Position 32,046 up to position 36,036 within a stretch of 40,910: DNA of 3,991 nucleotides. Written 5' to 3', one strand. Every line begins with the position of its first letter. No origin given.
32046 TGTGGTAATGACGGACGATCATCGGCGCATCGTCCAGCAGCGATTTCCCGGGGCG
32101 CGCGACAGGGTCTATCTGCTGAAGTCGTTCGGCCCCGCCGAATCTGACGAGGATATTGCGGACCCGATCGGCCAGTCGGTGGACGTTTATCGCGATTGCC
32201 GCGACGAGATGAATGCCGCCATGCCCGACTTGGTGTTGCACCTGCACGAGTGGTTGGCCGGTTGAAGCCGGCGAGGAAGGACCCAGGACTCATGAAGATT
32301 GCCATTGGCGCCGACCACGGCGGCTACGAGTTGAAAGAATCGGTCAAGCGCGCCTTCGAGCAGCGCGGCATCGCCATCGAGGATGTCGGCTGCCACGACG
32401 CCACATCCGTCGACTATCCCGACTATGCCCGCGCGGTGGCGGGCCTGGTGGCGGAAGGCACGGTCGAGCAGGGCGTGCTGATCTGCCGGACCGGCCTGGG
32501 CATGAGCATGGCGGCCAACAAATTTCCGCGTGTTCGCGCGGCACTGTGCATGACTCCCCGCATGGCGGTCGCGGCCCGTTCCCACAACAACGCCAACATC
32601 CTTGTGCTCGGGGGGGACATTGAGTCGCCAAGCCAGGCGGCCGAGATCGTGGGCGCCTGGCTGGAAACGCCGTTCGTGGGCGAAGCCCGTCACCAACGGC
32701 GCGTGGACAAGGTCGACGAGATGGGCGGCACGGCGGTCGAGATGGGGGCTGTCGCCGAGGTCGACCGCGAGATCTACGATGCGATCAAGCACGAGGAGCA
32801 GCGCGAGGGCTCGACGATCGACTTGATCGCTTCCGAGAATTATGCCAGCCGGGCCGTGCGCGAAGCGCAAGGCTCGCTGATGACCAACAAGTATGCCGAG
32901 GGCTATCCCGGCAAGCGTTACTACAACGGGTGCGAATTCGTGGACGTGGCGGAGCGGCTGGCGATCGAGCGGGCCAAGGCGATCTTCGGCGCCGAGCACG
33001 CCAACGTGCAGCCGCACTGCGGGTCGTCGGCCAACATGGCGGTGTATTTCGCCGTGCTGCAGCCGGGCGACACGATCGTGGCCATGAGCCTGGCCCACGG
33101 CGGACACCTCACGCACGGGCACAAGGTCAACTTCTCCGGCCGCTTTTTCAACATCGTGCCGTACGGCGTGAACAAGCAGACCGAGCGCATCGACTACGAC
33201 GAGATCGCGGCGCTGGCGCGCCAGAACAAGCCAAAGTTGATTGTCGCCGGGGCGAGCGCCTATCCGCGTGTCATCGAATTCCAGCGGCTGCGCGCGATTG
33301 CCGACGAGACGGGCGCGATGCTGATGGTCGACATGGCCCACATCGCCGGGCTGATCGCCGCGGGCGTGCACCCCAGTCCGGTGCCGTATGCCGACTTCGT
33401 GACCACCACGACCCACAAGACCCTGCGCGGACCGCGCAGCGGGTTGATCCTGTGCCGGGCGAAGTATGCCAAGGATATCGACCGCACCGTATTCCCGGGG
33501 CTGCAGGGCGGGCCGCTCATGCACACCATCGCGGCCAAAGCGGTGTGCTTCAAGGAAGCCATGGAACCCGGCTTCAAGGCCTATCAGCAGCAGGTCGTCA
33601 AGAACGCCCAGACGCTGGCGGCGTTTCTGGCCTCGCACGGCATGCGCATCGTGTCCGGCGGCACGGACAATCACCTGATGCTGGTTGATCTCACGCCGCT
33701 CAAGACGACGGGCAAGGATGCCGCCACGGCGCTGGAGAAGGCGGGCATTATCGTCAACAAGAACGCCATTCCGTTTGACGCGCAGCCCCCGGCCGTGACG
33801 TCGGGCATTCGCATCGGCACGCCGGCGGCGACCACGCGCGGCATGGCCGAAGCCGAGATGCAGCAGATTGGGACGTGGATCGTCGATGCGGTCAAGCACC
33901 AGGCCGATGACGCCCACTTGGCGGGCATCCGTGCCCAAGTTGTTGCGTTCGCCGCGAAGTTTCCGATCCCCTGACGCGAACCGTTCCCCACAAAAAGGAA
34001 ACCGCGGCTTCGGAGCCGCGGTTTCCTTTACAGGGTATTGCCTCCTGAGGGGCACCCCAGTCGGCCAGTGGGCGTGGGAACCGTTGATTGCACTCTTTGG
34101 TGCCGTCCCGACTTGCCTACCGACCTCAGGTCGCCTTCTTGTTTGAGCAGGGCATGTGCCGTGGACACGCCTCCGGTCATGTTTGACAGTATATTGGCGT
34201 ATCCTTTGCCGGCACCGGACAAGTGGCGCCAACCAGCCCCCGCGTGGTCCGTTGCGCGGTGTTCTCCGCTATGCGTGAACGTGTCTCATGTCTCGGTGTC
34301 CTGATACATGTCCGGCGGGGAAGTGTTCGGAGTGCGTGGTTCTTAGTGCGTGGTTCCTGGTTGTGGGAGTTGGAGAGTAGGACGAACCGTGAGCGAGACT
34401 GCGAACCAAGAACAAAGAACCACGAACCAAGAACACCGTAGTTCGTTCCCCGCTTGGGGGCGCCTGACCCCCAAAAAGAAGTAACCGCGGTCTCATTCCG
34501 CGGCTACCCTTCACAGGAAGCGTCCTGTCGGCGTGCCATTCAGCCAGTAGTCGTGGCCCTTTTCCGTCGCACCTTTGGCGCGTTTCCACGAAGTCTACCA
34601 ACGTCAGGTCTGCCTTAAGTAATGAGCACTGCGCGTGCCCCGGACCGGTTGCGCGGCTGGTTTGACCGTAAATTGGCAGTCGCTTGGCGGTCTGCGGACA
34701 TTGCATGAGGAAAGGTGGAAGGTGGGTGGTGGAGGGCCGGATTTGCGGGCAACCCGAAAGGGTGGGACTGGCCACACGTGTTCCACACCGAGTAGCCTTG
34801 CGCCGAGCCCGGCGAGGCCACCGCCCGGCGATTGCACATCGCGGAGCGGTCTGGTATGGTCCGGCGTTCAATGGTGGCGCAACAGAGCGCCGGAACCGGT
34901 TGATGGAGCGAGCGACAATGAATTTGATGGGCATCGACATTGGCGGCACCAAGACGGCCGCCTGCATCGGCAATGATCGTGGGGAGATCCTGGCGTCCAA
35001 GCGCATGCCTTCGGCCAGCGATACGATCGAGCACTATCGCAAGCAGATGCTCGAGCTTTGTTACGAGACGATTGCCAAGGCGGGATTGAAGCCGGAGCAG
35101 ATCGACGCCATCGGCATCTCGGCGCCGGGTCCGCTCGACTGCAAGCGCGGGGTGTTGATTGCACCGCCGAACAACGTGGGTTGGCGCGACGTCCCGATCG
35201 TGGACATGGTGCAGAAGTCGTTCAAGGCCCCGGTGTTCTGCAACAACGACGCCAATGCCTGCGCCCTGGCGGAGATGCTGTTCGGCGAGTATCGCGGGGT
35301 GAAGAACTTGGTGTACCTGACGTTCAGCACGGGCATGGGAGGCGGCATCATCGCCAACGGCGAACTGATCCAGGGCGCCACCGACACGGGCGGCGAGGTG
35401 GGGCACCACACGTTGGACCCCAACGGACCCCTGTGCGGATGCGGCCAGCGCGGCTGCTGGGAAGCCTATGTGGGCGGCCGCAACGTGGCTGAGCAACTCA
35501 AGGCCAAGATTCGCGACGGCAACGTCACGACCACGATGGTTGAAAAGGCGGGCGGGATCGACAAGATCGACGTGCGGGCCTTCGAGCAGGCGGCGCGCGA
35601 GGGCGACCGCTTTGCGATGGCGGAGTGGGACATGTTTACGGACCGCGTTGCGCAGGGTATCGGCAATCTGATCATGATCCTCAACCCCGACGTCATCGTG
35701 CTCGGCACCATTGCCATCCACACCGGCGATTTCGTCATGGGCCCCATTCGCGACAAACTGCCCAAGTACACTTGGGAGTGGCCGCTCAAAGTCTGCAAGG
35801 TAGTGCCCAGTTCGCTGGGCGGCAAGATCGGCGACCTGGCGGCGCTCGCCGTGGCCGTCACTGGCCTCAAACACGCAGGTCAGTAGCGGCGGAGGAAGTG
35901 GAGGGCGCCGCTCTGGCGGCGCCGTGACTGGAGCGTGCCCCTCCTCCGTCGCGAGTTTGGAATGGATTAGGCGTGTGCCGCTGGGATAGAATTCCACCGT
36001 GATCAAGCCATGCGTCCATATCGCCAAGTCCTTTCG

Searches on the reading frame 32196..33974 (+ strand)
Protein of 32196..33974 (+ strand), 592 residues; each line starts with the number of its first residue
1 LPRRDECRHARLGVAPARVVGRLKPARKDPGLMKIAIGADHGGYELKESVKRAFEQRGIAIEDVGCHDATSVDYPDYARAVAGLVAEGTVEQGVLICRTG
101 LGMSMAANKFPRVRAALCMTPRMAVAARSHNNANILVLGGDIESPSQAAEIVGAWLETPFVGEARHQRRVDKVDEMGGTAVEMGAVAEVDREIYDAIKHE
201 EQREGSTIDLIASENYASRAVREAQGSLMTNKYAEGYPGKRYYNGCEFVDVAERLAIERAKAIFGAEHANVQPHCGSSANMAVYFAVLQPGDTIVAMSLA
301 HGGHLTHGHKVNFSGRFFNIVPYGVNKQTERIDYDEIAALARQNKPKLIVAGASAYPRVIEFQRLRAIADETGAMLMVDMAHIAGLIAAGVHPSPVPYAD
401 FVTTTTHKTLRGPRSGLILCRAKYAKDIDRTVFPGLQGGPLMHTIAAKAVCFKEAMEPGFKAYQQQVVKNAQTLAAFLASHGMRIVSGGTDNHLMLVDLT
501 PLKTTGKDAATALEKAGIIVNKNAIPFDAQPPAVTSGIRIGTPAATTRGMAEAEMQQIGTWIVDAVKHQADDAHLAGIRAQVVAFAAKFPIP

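Call 10: search_protein_families(library=pfam, proteins=[window:32196-33974:+], max_evalue=0.01)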
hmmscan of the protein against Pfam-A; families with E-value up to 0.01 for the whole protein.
window:32196-33974:+ (592 aa): 6 families
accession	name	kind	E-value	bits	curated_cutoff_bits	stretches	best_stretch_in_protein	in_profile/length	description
PF00464.25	SHMT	-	1.3e-167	557.9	27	1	187-562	2-399/399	Serine hydroxymethyltransferase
PF02502.23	LacAB_rpiB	-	6.2e-52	175.7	24.7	1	35-173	1-138/138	Ribose/Galactose Isomerase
PF00155.27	Aminotran_1_2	-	1.1e-09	38.4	19.7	1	268-551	66-354/361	Aminotransferase class I and II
PF01212.27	Beta_elim_lyase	-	4.2e-06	26.7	27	1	258-520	39-272/288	Beta-eliminating lyase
PF01053.26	Cys_Met_Meta_PP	-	0.00027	20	27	1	261-481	62-269/381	Cys/Met metabolism PLP-dependent enzyme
PF00266.25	Aminotran_5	-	0.0042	16.6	21.5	0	276-428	70-221/371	Aminotransferase class-V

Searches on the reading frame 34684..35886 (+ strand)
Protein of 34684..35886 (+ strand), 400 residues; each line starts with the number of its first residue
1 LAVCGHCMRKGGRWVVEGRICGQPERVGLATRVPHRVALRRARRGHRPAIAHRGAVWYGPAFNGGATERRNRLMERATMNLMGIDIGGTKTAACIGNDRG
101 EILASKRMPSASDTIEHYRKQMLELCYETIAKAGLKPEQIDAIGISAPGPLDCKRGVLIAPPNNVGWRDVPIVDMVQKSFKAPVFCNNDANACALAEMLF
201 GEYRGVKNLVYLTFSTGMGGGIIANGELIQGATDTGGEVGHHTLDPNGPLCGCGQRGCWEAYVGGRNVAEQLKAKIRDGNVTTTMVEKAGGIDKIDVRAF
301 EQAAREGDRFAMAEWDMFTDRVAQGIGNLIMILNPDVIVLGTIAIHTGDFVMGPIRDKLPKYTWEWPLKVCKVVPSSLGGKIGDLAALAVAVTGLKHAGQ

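Call 10: search_protein_families(library=pfam, proteins=[window:34684-35886:+], max_evalue=0.01)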
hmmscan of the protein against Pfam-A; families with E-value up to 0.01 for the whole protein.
window:34684-35886:+ (400 aa): 3 families
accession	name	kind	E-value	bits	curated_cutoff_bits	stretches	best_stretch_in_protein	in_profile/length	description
PF00480.26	ROK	-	2.9e-63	214.6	22.9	1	82-390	2-290/294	ROK family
PF01869.26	BcrAD_BadFG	-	1.3e-05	25.3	31.5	1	83-146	2-68/271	BadF/BadG/BcrA/BcrD ATPase family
PF00370.27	FGGY_N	-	0.0002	21.5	28.8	1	82-147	3-77/245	FGGY family of carbohydrate kinases, N-terminal domain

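Call 40: find_related_loci(query=window:34684-35886:+, collection=genome_contigs, flank=10000)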
Query window:34684-35886:+ (400 aa) in genome_contigs; peptide patterns used: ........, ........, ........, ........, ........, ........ (x = any residue, [..] = any of these).
599 stretches matched a pattern (row limit reached: there are more); 579 encode a relative of the query (tblastn E <= 1e-3); the best 80 are kept; 80 distinct loci.
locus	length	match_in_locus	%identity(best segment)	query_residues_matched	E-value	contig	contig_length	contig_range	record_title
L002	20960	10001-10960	84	78-397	0e+0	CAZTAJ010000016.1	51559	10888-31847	MAG TPA_asm: uncultured Verrucomicrobiota bacterium isolate SRP272421_co4_360 genome assembly, contig: NODE_993_length_5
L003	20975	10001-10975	77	75-399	2e-175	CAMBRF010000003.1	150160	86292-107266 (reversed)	MAG: PVC group bacterium isolate MiH-14oct19-80 genome assembly, contig: MiH-14oct19-C55, whole genome shotgun sequence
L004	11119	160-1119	77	79-398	3e-172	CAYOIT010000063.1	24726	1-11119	MAG TPA_asm: uncultured Verrucomicrobiota bacterium isolate SRP272421_co4_179 genome assembly, contig: NODE_4504_length_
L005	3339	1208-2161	77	79-396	1e-178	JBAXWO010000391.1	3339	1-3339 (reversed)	MAG: bacterium isolate ELA715 MAG715_391, whole genome shotgun sequence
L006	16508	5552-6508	75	79-397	5e-165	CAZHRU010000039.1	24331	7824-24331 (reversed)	MAG TPA_asm: uncultured Verrucomicrobiota bacterium isolate SRP272421_co4_615 genome assembly, contig: NODE_4636_length_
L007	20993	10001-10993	71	70-399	4e-163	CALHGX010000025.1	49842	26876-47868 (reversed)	MAG: uncultured bacterium isolate N1_Bin_METABAT__248_sub_1 genome assembly, contig: c_000002139886, whole genome shotgu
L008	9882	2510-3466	74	79-397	1e-161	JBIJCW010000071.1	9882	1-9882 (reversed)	MAG: Kiritimatiellia bacterium isolate ME2006-08-22D15_3300044611_group2_bin126 Rohwer_bin2518_scaffold_7952_c1, whole g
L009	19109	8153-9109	72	79-397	8e-159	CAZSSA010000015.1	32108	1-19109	MAG TPA_asm: uncultured Verrucomicrobiota bacterium isolate SRP272421_co3_542 genome assembly, contig: NODE_2429_length_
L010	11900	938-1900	63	78-396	3e-137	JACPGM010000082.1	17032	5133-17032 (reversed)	MAG: Lentisphaerae bacterium isolate NC_groundwater_387_Ag_B-0.1um_58_26 GD18-4_B1_scaffold_619177, whole genome shotgun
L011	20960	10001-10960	53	79-396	6e-115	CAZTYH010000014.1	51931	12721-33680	MAG TPA_asm: uncultured Verrucomicrobiota bacterium isolate SRP241326_co1_344 genome assembly, contig: NODE_1080_length_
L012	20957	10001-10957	58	79-396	2e-108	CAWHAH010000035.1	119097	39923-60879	MAG: uncultured Verrucomicrobiae bacterium isolate MFD01231.bin.2.53 genome assembly, contig: contig_16287, whole genome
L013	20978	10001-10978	52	77-400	1e-107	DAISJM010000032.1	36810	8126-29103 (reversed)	MAG TPA_asm: Verrucomicrobiota bacterium isolate CTOTU18273 NODE_1058_length_36810_cov_6.882030, whole genome shotgun se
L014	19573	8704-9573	47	81-376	1e-89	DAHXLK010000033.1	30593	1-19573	MAG TPA_asm: Chlamydiae bacterium isolate clean1594 k141_392064, whole genome shotgun sequence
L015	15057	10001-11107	45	21-398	3e-98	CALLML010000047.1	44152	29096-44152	MAG: uncultured bacterium isolate N1_Bin_METABAT__136_sub_1 genome assembly, contig: c_000000199583, whole genome shotgu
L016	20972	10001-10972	36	81-391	2e-51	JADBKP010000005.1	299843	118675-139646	MAG: Limnochordales bacterium isolate Bu89 bin.89_contig5, whole genome shotgun sequence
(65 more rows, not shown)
